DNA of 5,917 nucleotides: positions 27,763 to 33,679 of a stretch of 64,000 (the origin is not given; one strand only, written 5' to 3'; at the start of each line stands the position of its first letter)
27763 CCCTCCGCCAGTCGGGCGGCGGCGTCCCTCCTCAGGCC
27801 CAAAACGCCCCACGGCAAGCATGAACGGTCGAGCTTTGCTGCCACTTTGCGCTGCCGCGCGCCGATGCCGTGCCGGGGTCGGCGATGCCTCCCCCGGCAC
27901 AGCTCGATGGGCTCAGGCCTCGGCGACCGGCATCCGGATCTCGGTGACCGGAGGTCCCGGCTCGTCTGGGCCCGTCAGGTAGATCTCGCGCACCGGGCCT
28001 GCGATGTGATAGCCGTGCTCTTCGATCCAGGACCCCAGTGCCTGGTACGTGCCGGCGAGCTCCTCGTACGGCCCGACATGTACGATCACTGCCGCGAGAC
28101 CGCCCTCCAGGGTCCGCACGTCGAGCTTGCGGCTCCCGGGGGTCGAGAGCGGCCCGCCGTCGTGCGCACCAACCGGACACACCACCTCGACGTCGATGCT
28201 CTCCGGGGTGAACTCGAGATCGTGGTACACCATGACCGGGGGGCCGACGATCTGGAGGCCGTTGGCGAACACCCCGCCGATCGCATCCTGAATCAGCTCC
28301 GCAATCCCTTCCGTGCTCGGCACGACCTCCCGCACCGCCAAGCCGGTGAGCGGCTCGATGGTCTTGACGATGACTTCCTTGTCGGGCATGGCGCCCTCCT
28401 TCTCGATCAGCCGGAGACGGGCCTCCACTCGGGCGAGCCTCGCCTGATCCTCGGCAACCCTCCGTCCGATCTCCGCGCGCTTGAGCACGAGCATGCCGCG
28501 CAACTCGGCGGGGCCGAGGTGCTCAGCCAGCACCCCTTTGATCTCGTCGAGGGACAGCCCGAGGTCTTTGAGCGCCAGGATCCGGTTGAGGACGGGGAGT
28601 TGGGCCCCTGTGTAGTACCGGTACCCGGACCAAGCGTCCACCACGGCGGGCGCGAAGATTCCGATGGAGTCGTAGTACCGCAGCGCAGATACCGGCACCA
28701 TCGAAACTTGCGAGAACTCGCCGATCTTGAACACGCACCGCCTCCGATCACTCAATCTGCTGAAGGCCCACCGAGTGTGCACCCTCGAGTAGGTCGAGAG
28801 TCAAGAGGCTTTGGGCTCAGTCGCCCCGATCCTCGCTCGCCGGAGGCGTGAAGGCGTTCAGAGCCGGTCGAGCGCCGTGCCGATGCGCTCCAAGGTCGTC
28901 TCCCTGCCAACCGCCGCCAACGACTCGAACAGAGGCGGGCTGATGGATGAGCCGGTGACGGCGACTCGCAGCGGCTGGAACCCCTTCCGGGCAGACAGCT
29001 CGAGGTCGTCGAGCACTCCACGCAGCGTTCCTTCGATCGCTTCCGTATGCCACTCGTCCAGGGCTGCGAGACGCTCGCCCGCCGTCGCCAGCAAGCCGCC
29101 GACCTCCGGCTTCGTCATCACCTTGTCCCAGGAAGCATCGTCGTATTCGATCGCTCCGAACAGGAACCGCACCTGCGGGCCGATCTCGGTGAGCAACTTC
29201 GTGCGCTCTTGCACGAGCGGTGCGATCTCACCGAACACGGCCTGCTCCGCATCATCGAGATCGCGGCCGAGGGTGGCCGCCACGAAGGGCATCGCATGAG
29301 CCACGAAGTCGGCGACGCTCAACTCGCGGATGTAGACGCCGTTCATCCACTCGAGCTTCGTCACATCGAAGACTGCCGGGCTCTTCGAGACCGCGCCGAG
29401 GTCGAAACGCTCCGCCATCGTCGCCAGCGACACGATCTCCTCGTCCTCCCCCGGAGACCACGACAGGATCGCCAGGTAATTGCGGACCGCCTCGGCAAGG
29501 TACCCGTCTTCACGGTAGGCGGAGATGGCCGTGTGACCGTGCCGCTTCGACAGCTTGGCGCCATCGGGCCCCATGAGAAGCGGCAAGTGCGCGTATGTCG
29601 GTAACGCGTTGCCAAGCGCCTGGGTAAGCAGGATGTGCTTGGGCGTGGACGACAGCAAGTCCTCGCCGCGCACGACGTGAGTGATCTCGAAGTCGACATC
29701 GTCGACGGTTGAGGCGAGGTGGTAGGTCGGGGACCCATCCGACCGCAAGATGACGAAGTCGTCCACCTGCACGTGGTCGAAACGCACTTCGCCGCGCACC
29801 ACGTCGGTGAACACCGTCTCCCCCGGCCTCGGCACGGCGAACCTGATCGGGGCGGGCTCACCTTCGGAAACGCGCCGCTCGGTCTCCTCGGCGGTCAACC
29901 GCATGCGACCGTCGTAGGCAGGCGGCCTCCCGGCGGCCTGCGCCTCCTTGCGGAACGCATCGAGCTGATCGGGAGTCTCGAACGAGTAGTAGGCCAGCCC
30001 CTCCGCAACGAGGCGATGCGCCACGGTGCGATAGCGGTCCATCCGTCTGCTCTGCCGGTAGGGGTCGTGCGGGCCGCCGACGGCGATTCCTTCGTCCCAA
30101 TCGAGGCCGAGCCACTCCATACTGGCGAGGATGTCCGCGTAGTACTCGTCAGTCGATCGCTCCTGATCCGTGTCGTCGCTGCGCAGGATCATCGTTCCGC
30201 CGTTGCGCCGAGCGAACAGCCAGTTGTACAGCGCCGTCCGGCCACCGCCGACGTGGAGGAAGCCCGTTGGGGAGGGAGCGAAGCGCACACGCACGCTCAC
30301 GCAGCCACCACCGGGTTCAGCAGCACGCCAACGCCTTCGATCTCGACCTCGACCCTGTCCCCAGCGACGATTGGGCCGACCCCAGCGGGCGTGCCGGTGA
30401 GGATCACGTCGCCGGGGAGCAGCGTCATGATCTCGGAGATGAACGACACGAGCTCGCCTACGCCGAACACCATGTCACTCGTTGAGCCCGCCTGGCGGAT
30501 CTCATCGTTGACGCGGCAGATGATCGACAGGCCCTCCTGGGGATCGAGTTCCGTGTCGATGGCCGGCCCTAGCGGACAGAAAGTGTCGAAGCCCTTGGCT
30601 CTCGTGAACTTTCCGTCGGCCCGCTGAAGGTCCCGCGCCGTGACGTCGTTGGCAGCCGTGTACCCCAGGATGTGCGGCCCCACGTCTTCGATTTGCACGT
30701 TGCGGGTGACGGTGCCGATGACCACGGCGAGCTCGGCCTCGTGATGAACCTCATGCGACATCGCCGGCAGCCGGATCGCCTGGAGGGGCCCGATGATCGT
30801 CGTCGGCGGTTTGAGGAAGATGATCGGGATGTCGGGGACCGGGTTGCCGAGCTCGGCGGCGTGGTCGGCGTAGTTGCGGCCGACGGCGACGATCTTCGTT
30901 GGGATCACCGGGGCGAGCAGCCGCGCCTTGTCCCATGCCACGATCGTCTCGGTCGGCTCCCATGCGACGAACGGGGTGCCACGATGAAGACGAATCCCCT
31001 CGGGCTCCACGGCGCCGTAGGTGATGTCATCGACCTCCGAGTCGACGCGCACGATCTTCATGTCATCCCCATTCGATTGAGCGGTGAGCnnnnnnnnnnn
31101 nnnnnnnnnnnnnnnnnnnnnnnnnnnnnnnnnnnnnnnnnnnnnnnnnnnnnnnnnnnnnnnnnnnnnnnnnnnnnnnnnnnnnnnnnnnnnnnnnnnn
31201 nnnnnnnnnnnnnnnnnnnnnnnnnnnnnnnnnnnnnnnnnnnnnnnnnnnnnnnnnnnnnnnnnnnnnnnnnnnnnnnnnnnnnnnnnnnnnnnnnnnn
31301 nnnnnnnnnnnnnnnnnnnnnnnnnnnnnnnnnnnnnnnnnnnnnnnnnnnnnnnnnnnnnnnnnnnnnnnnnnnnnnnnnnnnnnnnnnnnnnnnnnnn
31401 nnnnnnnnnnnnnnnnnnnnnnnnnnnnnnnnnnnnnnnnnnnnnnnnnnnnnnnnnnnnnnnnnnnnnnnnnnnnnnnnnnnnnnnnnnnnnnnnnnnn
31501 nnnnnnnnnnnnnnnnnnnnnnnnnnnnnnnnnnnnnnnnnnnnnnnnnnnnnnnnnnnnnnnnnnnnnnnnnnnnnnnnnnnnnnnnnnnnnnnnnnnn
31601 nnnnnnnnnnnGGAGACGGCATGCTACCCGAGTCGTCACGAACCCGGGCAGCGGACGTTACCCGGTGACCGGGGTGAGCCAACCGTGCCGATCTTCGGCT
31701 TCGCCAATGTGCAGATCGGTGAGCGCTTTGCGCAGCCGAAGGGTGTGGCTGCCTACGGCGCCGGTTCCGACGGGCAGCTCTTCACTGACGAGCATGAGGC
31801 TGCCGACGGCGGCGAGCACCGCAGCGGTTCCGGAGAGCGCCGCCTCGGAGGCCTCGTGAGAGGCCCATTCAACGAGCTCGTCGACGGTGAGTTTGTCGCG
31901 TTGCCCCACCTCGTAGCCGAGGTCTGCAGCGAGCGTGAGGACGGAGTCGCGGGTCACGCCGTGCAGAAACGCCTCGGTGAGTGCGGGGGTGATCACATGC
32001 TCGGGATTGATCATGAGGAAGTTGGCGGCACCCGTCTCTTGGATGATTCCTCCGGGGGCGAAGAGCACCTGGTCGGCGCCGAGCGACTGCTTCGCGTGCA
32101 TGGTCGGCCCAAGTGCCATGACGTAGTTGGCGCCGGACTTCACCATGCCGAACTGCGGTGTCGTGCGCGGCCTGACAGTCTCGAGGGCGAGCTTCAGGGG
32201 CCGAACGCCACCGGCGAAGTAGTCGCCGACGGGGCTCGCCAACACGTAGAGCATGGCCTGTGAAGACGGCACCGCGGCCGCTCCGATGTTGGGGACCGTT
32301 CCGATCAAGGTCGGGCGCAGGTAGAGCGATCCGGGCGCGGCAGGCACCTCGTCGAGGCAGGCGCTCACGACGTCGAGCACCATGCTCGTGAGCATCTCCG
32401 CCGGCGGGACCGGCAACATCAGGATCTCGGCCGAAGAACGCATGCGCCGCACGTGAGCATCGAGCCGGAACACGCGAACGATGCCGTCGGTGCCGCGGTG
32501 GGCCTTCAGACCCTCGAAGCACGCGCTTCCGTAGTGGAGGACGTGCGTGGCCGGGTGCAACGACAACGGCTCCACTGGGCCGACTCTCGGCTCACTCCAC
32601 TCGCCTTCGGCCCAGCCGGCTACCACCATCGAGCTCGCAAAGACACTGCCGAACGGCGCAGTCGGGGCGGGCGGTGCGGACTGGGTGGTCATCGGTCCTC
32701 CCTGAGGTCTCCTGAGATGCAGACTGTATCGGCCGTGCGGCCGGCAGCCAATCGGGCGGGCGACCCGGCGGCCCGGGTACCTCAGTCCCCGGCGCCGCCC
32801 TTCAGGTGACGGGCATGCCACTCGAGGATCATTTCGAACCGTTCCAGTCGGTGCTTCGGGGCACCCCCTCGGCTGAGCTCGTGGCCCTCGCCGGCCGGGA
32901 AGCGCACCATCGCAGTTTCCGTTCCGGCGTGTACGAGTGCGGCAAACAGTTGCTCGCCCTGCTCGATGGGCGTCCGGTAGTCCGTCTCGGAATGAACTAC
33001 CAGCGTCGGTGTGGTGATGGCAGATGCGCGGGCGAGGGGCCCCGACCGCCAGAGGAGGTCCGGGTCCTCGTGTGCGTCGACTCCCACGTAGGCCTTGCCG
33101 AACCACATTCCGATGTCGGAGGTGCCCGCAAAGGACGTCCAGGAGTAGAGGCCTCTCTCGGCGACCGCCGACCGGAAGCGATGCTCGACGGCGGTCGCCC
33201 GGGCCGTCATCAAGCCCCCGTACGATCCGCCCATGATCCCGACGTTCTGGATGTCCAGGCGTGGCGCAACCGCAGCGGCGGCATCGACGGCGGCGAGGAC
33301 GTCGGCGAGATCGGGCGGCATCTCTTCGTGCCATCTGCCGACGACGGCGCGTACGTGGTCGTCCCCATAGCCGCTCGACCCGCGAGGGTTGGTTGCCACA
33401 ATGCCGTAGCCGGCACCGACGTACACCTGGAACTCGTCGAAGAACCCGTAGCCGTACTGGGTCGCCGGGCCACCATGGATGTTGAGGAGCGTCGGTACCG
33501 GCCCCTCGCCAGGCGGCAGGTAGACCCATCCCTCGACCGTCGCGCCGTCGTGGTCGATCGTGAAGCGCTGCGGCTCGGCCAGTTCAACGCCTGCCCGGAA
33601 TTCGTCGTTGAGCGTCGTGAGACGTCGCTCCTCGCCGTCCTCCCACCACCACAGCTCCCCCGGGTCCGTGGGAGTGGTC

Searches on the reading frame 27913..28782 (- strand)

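Call 9: search_protein_families(library=pfam, proteins=[window:27913-28782:-], max_evalue=0.001)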
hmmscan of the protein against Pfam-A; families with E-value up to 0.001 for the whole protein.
window:27913-28782:- (289 aa): 4 families
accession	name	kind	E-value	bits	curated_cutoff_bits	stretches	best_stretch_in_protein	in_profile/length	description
PF06445.20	GyrI-like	-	1.2e-21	78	26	1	136-286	2-154/155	GyrI-like small molecule binding domain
PF13411.12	MerR_1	-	2e-13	50.7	21.6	1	18-86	1-67/69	MerR HTH family regulatory protein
PF00376.29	MerR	-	1.2e-07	31.9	28.2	1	19-57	1-38/38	MerR family regulatory protein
PF09278.17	MerR-DNA-bind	-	7.8e-05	23.7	25.4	1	65-114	4-57/65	MerR, DNA binding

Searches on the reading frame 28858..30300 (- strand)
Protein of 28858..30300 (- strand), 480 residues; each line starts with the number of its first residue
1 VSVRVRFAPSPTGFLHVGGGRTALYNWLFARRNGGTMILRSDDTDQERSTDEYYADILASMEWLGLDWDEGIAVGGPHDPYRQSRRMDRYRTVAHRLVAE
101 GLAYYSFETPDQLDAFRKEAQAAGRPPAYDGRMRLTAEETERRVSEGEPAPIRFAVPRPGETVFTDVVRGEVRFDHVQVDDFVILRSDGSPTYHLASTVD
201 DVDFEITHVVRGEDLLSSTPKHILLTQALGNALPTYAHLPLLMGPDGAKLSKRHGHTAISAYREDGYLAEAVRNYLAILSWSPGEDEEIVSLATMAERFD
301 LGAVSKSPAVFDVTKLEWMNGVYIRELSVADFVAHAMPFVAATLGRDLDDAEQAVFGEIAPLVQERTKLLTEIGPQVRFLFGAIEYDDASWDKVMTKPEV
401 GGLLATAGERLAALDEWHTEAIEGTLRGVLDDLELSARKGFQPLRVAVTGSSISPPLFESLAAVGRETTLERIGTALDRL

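Call 9: search_protein_families(library=pfam, proteins=[window:28858-30300:-], max_evalue=0.001)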
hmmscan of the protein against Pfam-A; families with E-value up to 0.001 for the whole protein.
window:28858-30300:- (480 aa): 2 families
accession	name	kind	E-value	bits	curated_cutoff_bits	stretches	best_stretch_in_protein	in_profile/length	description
PF00749.27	tRNA-synt_1c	-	4.6e-96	321.9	23.4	1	3-318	2-314/314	tRNA synthetases class I (E and Q), catalytic domain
PF19269.4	Anticodon_2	-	4.4e-29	102.1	23.6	1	332-476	2-140/141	Anticodon binding domain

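Call 22: find_related_loci(query=window:28858-30300:-, collection=genome_contigs, flank=10000)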
Query window:28858-30300:- (480 aa) in genome_contigs; peptide patterns used: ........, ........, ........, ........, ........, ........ (x = any residue, [..] = any of these).
564 stretches matched a pattern; 518 encode a relative of the query (tblastn E <= 1e-3); the best 80 are kept; 80 distinct loci.
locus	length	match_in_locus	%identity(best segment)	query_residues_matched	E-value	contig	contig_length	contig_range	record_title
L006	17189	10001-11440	82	1-480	0e+0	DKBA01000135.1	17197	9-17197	MAG TPA_asm: Acidimicrobiia bacterium UBA6912 UBA6912_contig_22246, whole genome shotgun sequence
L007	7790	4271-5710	75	1-480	0e+0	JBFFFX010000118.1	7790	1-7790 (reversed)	MAG: Acidimicrobiia bacterium isolate Mix_mud15.2022.01.27 k141_1890540_length_7790_cov_8.0000, whole genome shotgun seq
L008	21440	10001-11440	72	1-480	0e+0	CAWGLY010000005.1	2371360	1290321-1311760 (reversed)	MAG: uncultured Acidimicrobiia bacterium isolate MFD09779.bin.1.356 genome assembly, contig: contig_7003, whole genome s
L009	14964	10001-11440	76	1-480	0e+0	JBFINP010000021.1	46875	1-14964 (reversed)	MAG: Acidimicrobiia bacterium isolate Mix_sand12.2021.10.G.66 k141_103087_length_46875_cov_39.5290, whole genome shotgun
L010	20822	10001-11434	72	3-480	0e+0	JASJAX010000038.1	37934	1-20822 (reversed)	MAG: Acidimicrobiia bacterium isolate MO_035.B30 MO_035.c_410, whole genome shotgun sequence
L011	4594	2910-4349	71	1-480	0e+0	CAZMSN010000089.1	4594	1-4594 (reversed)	MAG TPA_asm: uncultured Acidimicrobiaceae bacterium isolate binchicken_co89_470 genome assembly, contig: NODE_41561_leng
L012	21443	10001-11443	68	1-480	0e+0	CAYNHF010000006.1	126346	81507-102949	MAG TPA_asm: uncultured Acidimicrobiaceae bacterium isolate binchicken_co231_36 genome assembly, contig: k141_2982873, w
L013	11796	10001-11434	69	1-478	0e+0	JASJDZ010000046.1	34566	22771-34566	MAG: Acidimicrobiia bacterium isolate MO_197.B6 MO_197.c_584, whole genome shotgun sequence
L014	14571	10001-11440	68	1-480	0e+0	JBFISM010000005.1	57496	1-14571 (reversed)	MAG: Acidimicrobiia bacterium isolate Mix_sand13.2021.11.D.7 k141_2224487_length_57496_cov_16.0909, whole genome shotgun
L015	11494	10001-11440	67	1-480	0e+0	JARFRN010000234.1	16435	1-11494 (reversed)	MAG: Acidimicrobiia bacterium isolate MAG_Ve_Sed_51 k141_3951339, whole genome shotgun sequence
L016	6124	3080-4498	66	1-473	0e+0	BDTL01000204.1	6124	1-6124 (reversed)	Bacterium BMS3Bbin02 DNA, contig: NODE_151, whole genome shotgun sequence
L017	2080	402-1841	68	1-480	0e+0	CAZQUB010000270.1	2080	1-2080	MAG TPA_asm: uncultured Acidimicrobiaceae bacterium isolate binchicken_co129_54 genome assembly, contig: NODE_239522_len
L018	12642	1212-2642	65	1-476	0e+0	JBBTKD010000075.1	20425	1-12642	MAG: Actinomycetota bacterium isolate H52-bin068_1 H52_bin068_1_000000000075, whole genome shotgun sequence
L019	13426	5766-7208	67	1-480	0e+0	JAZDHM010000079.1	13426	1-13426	MAG: Actinomycetota bacterium isolate MEGAHIT-group-0.332 k141_10757826, whole genome shotgun sequence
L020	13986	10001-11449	65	1-476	0e+0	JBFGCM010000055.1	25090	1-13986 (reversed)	MAG: Acidimicrobiia bacterium isolate Mix_sand01.2020.11.Z.72 k141_2341686_length_25090_cov_13.1067, whole genome shotgu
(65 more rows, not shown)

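Call 36: search_protein_families(library=pfam, proteins=[L008:16671-17819:-, L008:18384-18893:+, L008:19033-19950:+, L008:20097-21110:+], max_evalue=0.01)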
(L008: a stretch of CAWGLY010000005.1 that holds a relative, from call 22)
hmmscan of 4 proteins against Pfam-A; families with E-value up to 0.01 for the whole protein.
L008:16671-17819:- (382 aa): 2 families
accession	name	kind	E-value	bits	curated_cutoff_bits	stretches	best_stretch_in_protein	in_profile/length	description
PF00589.27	Phage_integrase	-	5.2e-16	59.3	27.1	1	170-334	5-163/172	Phage integrase family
PF22022.2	Phage_int_M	-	0.0031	18.1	27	1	88-152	26-90/96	Phage integrase central domain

L008:18384-18893:+ (169 aa): 1 family
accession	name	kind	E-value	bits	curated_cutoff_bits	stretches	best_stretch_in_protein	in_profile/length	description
PF02810.21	SEC-C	-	7.7e-07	29.3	20.4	1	142-159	1-18/19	SEC-C motif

L008:19033-19950:+ (305 aa): 5 families
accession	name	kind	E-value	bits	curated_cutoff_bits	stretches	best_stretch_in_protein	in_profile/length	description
PF00561.26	Abhydrolase_1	-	2.6e-25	90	25.8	2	56-191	3-136/245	alpha/beta hydrolase fold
PF12146.15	Hydrolase_4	-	5.6e-15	55.7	27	1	52-270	3-232/239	Serine aminopeptidase, S33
PF12697.13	Abhydrolase_6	-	3.7e-13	51.1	26.3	1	60-283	5-217/217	Alpha/beta hydrolase family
PF08386.16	Abhydrolase_4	-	6.2e-07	29.9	21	1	231-295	34-98/103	TAP-like protein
PF03096.20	Ndr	-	0.0031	16.7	23.3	0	98-183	78-161/283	Ndr family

L008:20097-21110:+ (337 aa): 3 families
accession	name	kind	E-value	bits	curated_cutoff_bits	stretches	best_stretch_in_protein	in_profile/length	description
PF00589.27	Phage_integrase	-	1.4e-24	87.2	27.1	1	174-316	23-168/172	Phage integrase family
PF02899.23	Phage_int_SAM_1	-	5.1e-10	39.9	22.3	1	66-132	17-83/83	Phage integrase, N-terminal SAM-like domain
PF13495.12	Phage_int_SAM_4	-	4.5e-05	24.2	27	1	60-132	11-82/85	Phage integrase, N-terminal SAM-like domain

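Call 52: search_protein_families(library=ncbifam, proteins=[L008:16671-17819:-], max_evalue=0.001)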
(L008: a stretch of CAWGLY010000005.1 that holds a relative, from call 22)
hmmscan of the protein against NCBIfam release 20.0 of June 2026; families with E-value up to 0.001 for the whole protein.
L008:16671-17819:- (382 aa): 7 families
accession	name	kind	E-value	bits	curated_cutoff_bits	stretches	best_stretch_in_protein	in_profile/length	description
NF040815.2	recomb_XerA_Arch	equivalog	1.4e-11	44.5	220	1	124-221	57-151/263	site-specific tyrosine recombinase/integron integrase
TIGR02225.1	recomb_XerD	equivalog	2.1e-11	43.7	329.6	1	73-333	7-268/290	site-specific tyrosine recombinase XerD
NF001399.0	PRK00283.1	subfamily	3.3e-11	43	279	1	68-333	12-277/300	tyrosine recombinase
TIGR02224.1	recomb_XerC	equivalog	1.1e-10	41.4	335.15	1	100-333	38-271/295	tyrosine recombinase XerC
TIGR02249.1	integrase_gron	subfamily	1.4e-05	24.6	265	0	282-334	242-295/315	integron integrase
NF003462.0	PRK05084.1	equivalog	0.00016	20.6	267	0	295-334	300-339/360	tyrosine recombinase XerS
NF002331.0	PRK01287.1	subfamily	0.0005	19.1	371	1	89-331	60-304/365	site-specific tyrosine recombinase XerC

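Call 62: search_dna_similar(query=L008:16671-17819:-, collection=phages, mode=protein, max_rows=8)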
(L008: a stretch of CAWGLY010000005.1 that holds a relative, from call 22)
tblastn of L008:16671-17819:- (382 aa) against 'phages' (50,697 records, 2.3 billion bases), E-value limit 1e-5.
Records with a match: 1557; places in all: 1560; records where one place covers at least 80% of the query: 658.
Best place of each record, by identity: <60% 1557.
By first word of the organism name: Mycobacterium 659; Streptococcus 269; Gordonia 166; Staphylococcus 71; Paenibacillus 63; Bacteriophage 42; Arthrobacter 36; Bacillus 31; Listeria 29; Corynebacterium 23; and 45 more.
By host as written in the record: Mycobacterium smegmatis mc2 155 455; Gordonia terrae 3612 141; - 103; Mycobacterium smegmatis mc#155 97; Paenibacillus larvae 25; Mycobacterium smegmatis mc2155 22; Staphylococcus aureus 21; Arthrobacter globiformis B-2979 16; and 421 more.
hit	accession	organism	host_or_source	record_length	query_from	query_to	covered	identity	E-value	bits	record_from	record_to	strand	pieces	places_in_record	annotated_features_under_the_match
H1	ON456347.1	Gordonia phage Finkle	Gordonia terrae 3612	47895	10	353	90%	32.0%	8e-36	144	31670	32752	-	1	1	45: tyrosine integrase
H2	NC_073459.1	Gordonia phage Finkle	Gordonia terrae 3612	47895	10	353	90%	32.0%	8e-36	144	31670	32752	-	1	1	45: tyrosine integrase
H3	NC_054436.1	Gordonia phage Schmidt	Gordonia terrae 3612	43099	14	349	88%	31.7%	9e-27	118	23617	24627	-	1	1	32: integrase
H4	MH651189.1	Gordonia phage Schmidt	Gordonia terrae 3612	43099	14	349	88%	31.7%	9e-27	118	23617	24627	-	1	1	32: integrase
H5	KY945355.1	Mycobacterium phage Shandong1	Mycobacterium smegmatis mc2 155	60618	18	340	85%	32.5%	9e-18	91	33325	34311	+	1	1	integrase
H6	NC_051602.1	Mycobacterium phage Shandong1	Mycobacterium smegmatis mc2 155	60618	18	340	85%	32.5%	9e-18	91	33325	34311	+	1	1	integrase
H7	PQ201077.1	Mycobacterium phage TClif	Mycobacterium smegmatis mc2 155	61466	18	340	85%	32.3%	8e-19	94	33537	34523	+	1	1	45: tyrosine integrase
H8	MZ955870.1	Glutamicibacter phage BIM BV-113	Glutamicibacter halophytocola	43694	14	353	89%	30.3%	1e-29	126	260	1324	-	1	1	putative tyrosine integrase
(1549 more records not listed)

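Call 63: search_dna_similar(query=L008:16671-17819:-, collection=plasmids, mode=protein, max_rows=8)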
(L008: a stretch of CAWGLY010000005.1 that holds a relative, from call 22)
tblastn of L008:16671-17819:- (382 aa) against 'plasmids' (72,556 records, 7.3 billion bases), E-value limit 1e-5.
Records with a match: 202; places in all: 223; records where one place covers at least 80% of the query: 68.
Best place of each record, by identity: <60% 202.
By first word of the organism name: Bacillus 49; Sinorhizobium 33; Streptomyces 20; Enterococcus 18; Clostridioides 10; Paenarthrobacter 5; Lactiplantibacillus 5; Deinococcus 4; Pseudochrobactrum 4; Subdoligranulum 3; and 38 more.
By predicted mobility (MOB-suite, as given by PLSDB): non-mobilizable 138; conjugative 47; mobilizable 17.
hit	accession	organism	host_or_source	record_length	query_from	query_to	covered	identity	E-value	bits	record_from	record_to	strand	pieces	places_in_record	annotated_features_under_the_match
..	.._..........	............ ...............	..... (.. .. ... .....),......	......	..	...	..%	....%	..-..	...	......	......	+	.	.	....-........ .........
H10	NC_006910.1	Micromonospora rosaria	-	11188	16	352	88%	29.2%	1e-23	110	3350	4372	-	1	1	site-specific integrase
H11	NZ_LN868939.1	Nocardia farcinica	not known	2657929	16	352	88%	28.7%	1e-24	113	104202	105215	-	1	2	none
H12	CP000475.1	Paenarthrobacter aurescens TC1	-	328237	16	352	88%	28.6%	1e-20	101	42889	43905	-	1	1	Integrase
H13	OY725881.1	Subdoligranulum variabile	-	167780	16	342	86%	28.8%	2e-13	79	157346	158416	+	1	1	record has no annotation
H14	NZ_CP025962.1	Rhodococcus qingshengii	cell culture,soil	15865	10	353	90%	27.1%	4e-27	120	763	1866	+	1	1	site-specific integrase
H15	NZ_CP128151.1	Bacillus albus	bacterial isolate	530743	14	349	88%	26.6%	6e-21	102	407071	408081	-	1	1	hypothetical protein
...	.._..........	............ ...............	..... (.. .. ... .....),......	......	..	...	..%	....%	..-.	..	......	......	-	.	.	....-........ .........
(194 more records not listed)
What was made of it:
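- Gordonia phage Finkle, 32% identity over 90% of the length, and the Micromonospora plasmid NC_006910, 29% (calls 62, 63).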

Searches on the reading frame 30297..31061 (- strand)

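Call 9: search_protein_families(library=pfam, proteins=[window:30297-31061:-], max_evalue=0.001)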
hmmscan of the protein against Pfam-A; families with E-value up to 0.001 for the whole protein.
window:30297-31061:- (254 aa): 2 families
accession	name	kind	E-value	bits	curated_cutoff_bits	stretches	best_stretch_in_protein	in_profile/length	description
PF01557.24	FAA_hydrolase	-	2.2e-67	227.3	23.9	1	56-252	1-214/214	Fumarylacetoacetate (FAA) hydrolase C-terminal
PF10370.14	Rv2993c-like_N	-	1.8e-11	45.2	21.3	1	1-51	1-50/50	Rv2993c-like, N-terminal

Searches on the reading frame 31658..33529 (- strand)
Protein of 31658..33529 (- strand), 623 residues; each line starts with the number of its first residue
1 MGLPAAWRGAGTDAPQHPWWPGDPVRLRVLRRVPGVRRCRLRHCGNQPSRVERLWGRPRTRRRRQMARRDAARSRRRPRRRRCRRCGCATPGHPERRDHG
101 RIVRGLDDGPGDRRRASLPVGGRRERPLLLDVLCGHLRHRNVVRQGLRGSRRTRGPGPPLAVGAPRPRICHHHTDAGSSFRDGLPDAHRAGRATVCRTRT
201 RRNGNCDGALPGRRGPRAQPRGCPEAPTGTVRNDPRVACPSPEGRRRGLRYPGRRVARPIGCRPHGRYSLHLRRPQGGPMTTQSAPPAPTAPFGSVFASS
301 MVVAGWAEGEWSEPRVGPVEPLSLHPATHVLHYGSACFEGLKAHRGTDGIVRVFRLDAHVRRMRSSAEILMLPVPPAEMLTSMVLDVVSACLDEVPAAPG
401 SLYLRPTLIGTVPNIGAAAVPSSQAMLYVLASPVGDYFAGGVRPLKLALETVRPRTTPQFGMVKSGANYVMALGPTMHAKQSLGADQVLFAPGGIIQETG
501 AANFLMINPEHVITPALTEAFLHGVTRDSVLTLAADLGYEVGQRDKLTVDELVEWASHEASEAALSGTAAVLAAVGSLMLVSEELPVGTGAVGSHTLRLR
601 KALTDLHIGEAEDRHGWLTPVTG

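Call 9: search_protein_families(library=pfam, proteins=[window:31658-33529:-], max_evalue=0.001)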
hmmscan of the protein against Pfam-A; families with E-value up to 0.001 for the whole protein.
window:31658-33529:- (623 aa): 1 family
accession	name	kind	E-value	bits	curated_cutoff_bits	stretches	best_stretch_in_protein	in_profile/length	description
PF01063.24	Aminotran_4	-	1.4e-25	90.9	28.5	1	337-577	2-222/223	Amino-transferase class IV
